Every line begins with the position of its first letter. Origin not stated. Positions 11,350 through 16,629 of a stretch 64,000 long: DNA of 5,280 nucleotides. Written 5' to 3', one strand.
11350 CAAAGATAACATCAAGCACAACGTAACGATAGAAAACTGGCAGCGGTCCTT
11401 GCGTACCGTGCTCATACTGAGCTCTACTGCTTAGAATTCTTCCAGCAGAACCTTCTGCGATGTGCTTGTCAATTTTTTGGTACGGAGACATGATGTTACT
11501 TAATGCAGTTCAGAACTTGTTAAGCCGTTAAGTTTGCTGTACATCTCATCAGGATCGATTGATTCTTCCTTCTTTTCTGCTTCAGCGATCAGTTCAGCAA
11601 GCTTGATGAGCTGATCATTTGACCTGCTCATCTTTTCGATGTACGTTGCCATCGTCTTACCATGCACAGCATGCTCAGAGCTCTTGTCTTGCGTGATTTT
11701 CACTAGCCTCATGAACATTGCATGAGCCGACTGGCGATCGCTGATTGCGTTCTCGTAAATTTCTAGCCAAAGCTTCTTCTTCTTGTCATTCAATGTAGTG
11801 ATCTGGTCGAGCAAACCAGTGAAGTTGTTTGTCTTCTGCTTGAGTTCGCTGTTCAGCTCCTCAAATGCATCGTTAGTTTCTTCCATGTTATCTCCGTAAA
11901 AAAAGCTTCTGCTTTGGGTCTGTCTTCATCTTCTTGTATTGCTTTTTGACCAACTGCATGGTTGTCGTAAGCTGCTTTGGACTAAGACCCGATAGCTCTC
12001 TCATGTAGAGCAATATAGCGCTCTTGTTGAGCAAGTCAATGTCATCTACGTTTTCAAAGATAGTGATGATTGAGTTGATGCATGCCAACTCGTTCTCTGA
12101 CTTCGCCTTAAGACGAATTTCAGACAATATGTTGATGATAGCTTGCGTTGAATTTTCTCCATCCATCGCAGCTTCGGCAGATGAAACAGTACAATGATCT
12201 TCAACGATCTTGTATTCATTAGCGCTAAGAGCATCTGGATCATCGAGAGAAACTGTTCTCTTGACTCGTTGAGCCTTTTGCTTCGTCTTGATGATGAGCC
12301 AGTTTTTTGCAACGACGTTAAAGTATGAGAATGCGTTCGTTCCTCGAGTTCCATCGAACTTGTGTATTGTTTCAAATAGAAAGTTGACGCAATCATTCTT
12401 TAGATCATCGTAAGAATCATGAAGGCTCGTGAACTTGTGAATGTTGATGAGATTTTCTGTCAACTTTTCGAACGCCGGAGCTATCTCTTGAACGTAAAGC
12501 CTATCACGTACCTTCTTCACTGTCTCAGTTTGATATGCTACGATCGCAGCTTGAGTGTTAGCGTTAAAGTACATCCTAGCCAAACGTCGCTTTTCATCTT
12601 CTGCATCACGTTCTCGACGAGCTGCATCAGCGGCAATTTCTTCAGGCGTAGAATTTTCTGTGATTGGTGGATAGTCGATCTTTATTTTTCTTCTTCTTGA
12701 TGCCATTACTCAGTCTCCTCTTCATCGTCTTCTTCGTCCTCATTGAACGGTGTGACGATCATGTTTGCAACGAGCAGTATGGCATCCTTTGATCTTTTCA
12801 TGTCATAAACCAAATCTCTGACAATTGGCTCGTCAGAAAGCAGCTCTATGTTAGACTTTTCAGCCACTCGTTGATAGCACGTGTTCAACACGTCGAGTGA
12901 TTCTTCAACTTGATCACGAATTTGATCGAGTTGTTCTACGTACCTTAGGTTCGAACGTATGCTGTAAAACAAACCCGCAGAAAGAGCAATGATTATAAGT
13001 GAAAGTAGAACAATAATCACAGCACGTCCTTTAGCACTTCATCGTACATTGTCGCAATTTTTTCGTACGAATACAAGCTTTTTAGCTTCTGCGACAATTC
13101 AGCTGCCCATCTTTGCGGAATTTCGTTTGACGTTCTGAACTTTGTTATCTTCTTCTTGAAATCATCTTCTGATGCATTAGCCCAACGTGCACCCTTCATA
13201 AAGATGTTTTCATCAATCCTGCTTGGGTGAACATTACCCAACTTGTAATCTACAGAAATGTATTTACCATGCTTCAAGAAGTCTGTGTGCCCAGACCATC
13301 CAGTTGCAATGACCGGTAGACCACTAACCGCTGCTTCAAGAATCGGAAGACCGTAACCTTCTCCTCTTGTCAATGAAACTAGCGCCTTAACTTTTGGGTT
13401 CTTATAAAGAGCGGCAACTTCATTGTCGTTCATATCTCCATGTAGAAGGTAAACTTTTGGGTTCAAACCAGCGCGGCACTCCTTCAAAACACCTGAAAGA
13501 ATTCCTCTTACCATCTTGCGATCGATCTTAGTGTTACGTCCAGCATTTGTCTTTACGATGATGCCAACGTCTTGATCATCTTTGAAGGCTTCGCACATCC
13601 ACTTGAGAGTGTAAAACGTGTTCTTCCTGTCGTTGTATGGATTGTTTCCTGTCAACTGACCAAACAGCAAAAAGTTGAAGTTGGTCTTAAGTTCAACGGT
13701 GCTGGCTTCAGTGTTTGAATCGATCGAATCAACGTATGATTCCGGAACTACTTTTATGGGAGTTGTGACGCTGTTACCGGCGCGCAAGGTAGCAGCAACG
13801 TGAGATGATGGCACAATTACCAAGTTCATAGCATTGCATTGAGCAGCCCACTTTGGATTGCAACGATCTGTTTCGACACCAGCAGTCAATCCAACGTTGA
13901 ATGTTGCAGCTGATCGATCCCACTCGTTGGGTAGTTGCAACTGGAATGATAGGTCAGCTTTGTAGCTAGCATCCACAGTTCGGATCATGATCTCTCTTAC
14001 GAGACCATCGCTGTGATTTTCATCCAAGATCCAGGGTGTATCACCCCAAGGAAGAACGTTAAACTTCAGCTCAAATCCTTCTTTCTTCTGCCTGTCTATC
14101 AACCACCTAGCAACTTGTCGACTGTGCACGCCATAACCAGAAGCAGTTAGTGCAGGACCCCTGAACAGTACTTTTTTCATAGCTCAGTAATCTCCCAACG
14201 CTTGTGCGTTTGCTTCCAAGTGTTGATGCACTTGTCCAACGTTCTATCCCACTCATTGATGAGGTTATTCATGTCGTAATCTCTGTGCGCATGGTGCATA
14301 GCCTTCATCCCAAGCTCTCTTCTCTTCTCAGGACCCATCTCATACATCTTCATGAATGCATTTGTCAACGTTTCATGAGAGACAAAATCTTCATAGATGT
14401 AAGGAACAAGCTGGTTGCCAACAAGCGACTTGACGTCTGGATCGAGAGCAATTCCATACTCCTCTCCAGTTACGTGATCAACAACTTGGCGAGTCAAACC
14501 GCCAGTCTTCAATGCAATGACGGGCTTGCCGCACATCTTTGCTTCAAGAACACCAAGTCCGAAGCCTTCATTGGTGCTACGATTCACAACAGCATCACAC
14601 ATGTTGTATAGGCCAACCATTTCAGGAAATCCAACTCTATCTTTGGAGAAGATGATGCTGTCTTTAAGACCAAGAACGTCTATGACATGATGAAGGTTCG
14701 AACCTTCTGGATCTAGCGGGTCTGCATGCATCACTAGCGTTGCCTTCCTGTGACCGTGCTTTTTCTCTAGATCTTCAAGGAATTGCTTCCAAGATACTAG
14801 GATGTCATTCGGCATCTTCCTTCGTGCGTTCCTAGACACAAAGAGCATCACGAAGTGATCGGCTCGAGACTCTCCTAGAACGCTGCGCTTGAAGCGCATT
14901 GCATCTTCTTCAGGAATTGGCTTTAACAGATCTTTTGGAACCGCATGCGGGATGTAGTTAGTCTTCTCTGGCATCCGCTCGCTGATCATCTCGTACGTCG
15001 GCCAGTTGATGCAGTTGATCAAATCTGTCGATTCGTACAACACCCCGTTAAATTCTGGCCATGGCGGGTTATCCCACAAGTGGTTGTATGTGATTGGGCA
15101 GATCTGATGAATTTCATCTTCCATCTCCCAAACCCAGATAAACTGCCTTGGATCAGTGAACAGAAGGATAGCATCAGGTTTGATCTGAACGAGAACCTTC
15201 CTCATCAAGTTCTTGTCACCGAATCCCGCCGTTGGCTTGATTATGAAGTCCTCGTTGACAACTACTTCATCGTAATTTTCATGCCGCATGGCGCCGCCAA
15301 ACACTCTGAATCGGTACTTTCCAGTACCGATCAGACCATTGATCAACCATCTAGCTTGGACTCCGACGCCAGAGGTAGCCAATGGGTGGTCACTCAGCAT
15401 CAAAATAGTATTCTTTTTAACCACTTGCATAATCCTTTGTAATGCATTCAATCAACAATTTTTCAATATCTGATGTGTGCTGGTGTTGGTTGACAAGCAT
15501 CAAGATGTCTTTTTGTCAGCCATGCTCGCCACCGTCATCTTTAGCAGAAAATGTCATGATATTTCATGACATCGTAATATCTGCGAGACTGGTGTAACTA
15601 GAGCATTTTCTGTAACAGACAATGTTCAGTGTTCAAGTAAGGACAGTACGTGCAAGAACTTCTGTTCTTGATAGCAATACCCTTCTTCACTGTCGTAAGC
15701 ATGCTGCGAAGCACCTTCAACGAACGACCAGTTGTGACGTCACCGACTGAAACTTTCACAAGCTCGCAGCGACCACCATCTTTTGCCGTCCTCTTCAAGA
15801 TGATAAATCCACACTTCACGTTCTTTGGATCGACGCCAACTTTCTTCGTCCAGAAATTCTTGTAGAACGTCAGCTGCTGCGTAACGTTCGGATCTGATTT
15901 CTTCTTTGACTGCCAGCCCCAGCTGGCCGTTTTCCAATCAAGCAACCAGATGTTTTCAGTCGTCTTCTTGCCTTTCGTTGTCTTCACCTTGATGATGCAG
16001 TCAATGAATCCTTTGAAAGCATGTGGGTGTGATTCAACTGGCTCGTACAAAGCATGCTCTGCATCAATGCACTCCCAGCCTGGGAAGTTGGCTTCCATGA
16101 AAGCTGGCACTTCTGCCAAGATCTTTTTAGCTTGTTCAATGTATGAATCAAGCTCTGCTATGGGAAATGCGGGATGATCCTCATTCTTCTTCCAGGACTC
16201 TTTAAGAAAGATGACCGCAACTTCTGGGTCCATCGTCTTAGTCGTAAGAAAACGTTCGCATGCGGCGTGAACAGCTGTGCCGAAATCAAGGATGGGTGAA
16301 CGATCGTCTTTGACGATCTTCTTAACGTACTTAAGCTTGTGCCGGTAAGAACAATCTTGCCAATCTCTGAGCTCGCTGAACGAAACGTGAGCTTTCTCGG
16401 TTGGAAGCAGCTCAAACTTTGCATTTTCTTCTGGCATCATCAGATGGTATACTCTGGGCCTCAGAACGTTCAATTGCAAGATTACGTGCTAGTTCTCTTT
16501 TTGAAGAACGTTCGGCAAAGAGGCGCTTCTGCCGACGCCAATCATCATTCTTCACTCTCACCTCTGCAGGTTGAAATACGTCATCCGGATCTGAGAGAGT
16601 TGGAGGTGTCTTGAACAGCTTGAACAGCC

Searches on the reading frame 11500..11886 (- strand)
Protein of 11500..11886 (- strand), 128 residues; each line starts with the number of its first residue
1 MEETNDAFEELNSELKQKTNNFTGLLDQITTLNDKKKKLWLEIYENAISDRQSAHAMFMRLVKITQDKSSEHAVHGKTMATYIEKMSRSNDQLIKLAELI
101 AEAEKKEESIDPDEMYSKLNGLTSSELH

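Call 81: search_protein_families(library=pfam, proteins=[window:11500-11886:-], max_evalue=0.05)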
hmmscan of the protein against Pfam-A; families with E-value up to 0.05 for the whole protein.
window:11500-11886:- (128 aa): 3 families
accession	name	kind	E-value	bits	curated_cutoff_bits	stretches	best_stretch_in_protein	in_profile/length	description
PF09228.15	Prok-TraM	-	0.0011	19.7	22.2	1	53-100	46-93/102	Prokaryotic Transcriptional repressor TraM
PF25150.1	TPR_Trm732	-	0.014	15.3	27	1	15-115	18-121/265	Trm732, TPR repeats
PF22556.1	DAM-like-phage2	-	0.04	14.1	27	1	30-96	88-159/181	Phage DNA Adenine Methylase-like domain 2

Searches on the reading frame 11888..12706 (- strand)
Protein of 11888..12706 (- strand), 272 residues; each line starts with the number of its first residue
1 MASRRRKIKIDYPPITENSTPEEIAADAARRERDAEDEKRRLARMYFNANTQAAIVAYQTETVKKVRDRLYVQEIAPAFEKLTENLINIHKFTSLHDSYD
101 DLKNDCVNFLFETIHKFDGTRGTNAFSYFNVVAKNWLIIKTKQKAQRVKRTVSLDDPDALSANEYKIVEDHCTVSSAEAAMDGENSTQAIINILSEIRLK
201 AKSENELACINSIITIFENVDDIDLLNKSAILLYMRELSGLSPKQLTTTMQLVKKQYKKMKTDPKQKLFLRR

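Call 76: search_protein_families(library=phrogs, proteins=[window:11888-12706:-], max_evalue=0.001)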
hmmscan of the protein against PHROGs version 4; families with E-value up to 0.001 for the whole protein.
window:11888-12706:- (272 aa): 1 family
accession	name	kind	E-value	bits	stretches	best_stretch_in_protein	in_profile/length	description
phrog_234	-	transcription regulation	2.1e-06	28.9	1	48-141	13-109/181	late sigma transcription factor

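Call 80: search_solved_structures(query=window:11888-12706:-, max_evalue=1, show_alignments=1)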
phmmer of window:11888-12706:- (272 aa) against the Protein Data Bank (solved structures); distinct sequences matched with E-value up to 1: 0.

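Call 81: search_protein_families(library=pfam, proteins=[window:11888-12706:-], max_evalue=0.05)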
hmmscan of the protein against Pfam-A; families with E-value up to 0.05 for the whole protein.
window:11888-12706:- (272 aa): 0 families

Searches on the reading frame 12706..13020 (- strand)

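Call 81: search_protein_families(library=pfam, proteins=[window:12706-13020:-], max_evalue=0.05)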
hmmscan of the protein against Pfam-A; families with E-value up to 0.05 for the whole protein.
window:12706-13020:- (104 aa): 2 families
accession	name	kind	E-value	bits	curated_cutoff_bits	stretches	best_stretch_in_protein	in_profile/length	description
PF13085.11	Fer2_3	-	0.026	15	27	0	53-76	81-104/107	2Fe-2S iron-sulfur cluster binding domain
PF05478.16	Prominin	-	0.042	12.4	34.3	1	2-55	142-195/799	Prominin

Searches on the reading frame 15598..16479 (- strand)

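Call 75: search_protein_families(library=phrogs, proteins=[window:15598-16479:-], max_evalue=0.001)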
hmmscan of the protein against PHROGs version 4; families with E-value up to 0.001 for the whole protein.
window:15598-16479:- (293 aa): 6 families
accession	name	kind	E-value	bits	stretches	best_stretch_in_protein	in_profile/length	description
phrog_1218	-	DNA, RNA and nucleotide metabolism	1.9e-17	64.6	1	28-206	6-181/364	exonuclease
phrog_69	-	DNA, RNA and nucleotide metabolism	1.9e-14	54.6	1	26-184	84-227/501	exonuclease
phrog_298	-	DNA, RNA and nucleotide metabolism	4.1e-09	37.2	1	63-221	105-222/293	exonuclease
phrog_8097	-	DNA, RNA and nucleotide metabolism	7.9e-06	25.8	1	31-221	2-156/598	exonuclease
phrog_1227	-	DNA, RNA and nucleotide metabolism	0.00018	21.9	1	27-218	14-193/268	exonuclease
phrog_1706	-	DNA, RNA and nucleotide metabolism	0.00058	20.4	1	42-283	57-240/293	CRISPR/Cas system associated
